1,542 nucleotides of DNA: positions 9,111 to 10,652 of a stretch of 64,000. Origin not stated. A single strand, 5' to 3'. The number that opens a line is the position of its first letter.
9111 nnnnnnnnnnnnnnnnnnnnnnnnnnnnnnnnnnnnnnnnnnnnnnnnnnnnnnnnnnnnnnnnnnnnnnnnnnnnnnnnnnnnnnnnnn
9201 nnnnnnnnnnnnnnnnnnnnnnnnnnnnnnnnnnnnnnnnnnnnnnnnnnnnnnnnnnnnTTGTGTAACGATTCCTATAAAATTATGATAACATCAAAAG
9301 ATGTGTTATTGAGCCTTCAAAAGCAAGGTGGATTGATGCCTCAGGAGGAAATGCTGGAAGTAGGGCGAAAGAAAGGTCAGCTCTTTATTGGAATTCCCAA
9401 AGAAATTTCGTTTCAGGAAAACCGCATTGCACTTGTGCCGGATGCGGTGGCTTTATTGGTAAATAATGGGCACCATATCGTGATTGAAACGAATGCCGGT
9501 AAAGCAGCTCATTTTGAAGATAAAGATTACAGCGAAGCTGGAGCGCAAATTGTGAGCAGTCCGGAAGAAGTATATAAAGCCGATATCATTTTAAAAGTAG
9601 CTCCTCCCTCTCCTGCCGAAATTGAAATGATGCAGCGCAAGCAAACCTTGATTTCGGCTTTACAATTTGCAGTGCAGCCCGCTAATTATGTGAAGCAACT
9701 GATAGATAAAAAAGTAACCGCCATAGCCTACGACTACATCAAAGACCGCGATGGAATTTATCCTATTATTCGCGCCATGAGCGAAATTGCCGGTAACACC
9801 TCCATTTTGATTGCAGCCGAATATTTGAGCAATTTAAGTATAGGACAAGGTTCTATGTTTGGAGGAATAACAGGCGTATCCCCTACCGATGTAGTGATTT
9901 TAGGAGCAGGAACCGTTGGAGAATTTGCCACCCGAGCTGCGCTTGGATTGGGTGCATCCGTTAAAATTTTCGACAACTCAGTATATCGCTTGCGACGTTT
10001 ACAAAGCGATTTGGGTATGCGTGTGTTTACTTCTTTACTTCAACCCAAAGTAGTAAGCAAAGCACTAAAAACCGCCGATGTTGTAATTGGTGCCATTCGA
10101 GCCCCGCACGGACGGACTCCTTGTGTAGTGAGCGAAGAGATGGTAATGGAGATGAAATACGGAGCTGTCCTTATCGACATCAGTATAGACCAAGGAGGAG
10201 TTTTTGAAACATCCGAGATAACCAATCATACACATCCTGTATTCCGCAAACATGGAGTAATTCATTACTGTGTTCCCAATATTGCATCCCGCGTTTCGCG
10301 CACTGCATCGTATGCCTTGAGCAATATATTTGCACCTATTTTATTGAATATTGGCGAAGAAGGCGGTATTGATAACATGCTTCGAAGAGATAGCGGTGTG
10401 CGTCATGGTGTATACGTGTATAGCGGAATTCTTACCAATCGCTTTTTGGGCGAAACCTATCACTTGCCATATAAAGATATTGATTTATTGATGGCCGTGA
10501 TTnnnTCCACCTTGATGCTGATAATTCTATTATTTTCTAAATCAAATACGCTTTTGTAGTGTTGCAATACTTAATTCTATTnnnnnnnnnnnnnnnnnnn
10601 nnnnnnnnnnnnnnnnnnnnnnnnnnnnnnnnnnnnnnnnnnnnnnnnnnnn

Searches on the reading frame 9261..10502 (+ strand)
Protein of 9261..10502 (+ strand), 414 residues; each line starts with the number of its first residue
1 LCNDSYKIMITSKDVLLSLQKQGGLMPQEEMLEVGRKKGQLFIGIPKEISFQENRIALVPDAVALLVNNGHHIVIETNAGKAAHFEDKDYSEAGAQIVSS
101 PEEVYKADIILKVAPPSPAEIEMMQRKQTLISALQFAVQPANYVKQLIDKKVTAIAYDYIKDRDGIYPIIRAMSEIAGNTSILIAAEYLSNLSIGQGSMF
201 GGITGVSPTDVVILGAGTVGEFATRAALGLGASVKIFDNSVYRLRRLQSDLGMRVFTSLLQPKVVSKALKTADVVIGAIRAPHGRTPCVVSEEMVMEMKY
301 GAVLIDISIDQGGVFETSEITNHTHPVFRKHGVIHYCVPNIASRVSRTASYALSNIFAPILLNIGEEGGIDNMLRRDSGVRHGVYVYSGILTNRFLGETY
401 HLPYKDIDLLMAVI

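Call 28: search_protein_families(library=pfam, proteins=[window:9261-10502:+], max_evalue=0.001)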
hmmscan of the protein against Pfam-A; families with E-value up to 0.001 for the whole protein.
window:9261-10502:+ (414 aa): 5 families
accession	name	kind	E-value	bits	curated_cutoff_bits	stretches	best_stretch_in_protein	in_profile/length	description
PF01262.27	AlaDh_PNT_C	-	6.2e-62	209.2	23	1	181-393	1-213/214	Alanine dehydrogenase/PNT, C-terminal domain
PF05222.21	AlaDh_PNT_N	-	5.1e-40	137.3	30.4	1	44-177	1-136/136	Alanine dehydrogenase/PNT, N-terminal domain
PF01488.26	Shikimate_DH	-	1.7e-05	25.4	24.3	1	208-309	12-113/138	Shikimate / quinate 5-dehydrogenase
PF03807.23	F420_oxidored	-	2.5e-05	25.2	21.6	0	211-283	2-71/94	NADP oxidoreductase coenzyme F420-dependent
PF02826.25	2-Hacid_dh_C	-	2.5e-05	24.2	25.1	1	205-308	33-127/178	D-isomer specific 2-hydroxyacid dehydrogenase, NAD binding domain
